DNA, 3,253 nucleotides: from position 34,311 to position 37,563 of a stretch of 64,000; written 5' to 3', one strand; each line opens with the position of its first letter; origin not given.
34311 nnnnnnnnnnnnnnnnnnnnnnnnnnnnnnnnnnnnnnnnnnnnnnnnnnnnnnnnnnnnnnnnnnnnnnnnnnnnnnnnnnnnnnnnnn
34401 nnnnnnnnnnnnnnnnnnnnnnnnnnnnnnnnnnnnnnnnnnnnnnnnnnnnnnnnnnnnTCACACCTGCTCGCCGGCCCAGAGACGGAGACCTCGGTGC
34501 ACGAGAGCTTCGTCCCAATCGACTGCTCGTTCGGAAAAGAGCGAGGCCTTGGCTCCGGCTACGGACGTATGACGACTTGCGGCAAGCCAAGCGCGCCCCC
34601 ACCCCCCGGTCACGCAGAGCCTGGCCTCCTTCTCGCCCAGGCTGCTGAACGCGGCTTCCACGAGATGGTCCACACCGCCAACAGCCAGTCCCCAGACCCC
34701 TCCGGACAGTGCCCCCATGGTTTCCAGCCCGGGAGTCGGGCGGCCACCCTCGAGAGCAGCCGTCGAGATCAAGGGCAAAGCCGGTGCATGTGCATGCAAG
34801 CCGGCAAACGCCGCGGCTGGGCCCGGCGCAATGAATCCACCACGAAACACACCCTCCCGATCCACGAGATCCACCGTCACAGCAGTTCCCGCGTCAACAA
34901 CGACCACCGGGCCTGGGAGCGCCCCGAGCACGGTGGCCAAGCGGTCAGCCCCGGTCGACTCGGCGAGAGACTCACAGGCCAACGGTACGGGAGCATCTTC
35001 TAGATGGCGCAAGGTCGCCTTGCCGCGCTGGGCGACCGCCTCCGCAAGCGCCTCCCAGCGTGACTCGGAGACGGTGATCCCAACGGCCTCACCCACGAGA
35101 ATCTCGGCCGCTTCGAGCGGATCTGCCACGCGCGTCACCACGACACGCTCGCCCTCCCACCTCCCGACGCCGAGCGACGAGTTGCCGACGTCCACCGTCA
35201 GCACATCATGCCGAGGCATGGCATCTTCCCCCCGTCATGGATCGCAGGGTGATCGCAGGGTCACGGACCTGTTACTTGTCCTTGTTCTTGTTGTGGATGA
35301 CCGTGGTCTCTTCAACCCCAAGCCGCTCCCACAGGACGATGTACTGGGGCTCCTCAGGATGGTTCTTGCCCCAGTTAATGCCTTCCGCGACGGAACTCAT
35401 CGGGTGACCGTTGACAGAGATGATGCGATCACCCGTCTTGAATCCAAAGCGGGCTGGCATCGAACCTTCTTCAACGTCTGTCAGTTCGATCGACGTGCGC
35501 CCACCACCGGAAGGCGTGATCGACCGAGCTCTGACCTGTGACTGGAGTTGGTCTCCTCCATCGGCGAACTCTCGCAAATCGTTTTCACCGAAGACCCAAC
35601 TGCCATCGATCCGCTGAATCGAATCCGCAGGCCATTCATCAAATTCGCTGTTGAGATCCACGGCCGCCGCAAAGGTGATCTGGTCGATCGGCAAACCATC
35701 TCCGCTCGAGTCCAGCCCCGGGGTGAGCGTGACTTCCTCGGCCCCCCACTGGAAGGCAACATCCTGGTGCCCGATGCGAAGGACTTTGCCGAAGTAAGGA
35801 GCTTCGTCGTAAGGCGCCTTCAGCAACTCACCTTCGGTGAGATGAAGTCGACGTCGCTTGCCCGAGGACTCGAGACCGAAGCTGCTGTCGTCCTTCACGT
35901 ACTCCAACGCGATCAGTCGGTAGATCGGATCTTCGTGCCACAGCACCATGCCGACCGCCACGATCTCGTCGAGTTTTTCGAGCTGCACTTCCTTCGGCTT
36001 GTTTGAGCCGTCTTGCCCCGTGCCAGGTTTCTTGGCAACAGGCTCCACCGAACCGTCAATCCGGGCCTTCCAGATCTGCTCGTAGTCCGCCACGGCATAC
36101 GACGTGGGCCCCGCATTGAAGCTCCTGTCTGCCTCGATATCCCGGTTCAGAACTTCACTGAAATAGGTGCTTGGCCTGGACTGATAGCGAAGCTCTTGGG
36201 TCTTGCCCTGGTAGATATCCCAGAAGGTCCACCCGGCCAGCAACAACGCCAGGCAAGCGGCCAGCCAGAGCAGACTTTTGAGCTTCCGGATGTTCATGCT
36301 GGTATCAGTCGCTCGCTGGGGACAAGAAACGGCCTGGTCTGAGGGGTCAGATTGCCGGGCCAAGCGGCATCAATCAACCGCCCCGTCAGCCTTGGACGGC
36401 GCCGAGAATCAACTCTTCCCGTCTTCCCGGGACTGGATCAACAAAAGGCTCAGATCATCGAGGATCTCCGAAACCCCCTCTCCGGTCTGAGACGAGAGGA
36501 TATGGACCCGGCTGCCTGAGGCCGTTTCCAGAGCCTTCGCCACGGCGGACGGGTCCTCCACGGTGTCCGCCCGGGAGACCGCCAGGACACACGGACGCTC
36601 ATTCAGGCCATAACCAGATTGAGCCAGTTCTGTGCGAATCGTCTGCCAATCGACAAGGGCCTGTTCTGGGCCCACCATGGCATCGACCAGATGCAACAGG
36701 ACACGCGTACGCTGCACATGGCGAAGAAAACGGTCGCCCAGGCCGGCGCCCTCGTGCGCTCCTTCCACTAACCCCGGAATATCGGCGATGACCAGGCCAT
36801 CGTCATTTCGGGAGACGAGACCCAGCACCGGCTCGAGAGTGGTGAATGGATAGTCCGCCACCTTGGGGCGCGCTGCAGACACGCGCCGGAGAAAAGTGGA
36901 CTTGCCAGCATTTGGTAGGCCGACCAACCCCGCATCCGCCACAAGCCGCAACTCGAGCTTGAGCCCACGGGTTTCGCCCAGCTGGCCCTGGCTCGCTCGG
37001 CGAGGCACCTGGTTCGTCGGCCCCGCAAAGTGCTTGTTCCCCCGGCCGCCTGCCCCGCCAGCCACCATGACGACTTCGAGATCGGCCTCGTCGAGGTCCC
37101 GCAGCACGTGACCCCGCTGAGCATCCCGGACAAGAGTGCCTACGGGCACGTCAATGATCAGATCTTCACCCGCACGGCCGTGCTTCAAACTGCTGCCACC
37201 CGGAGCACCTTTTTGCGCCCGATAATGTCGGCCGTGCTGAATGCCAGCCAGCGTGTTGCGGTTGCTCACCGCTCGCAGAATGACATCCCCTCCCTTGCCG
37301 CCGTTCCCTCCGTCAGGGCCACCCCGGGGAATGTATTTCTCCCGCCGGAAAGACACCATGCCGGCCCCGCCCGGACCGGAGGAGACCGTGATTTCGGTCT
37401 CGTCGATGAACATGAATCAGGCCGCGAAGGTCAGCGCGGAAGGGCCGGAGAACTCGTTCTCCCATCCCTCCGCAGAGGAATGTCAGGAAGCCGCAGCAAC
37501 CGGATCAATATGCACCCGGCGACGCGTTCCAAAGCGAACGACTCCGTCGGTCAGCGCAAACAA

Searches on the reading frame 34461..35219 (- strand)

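Call 12: search_protein_families(library=pfam, proteins=[window:34461-35219:-], max_evalue=0.001)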
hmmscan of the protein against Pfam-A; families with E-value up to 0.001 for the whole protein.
window:34461-35219:- (252 aa): 1 family
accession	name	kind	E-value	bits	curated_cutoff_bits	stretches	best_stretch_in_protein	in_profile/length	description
PF03309.20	Pan_kinase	-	1.2e-23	84.5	24.7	1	42-188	54-204/205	Type III pantothenate kinase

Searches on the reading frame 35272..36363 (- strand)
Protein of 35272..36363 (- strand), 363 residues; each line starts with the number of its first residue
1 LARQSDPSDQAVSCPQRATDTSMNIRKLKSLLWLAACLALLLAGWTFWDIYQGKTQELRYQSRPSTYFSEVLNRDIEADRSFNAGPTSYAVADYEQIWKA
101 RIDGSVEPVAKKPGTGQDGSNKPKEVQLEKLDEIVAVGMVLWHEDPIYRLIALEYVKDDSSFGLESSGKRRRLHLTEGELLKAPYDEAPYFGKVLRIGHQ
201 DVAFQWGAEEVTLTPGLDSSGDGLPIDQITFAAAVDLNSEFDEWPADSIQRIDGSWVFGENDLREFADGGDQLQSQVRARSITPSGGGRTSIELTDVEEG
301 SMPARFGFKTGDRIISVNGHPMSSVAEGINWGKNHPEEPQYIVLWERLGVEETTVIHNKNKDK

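Call 69: search_protein_families(library=pfam, proteins=[window:35272-36363:-], max_evalue=0.001)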
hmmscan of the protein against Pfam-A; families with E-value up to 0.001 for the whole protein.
window:35272-36363:- (363 aa): 2 families
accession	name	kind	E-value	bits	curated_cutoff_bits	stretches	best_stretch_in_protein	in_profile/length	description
PF17820.7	PDZ_6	-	3.3e-06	27.2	27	1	295-335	3-43/54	PDZ domain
PF00595.29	PDZ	-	1.3e-05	25.9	23.2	1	287-326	19-61/81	PDZ domain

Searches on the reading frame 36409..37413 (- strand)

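Call 69: search_protein_families(library=pfam, proteins=[window:36409-37413:-], max_evalue=0.001)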
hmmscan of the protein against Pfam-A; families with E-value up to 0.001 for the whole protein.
window:36409-37413:- (334 aa): 3 families
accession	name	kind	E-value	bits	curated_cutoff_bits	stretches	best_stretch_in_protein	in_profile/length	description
PF01018.28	GTP1_OBG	-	5.3e-55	185.7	27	1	3-157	1-155/155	GTP1/OBG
PF01926.29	MMR_HSR1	-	6.2e-23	81.5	21.9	1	161-279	2-111/113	50S ribosome-binding GTPase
PF02421.24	FeoB_N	-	6.1e-09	36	27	1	162-319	4-154/156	Ferrous iron transport protein B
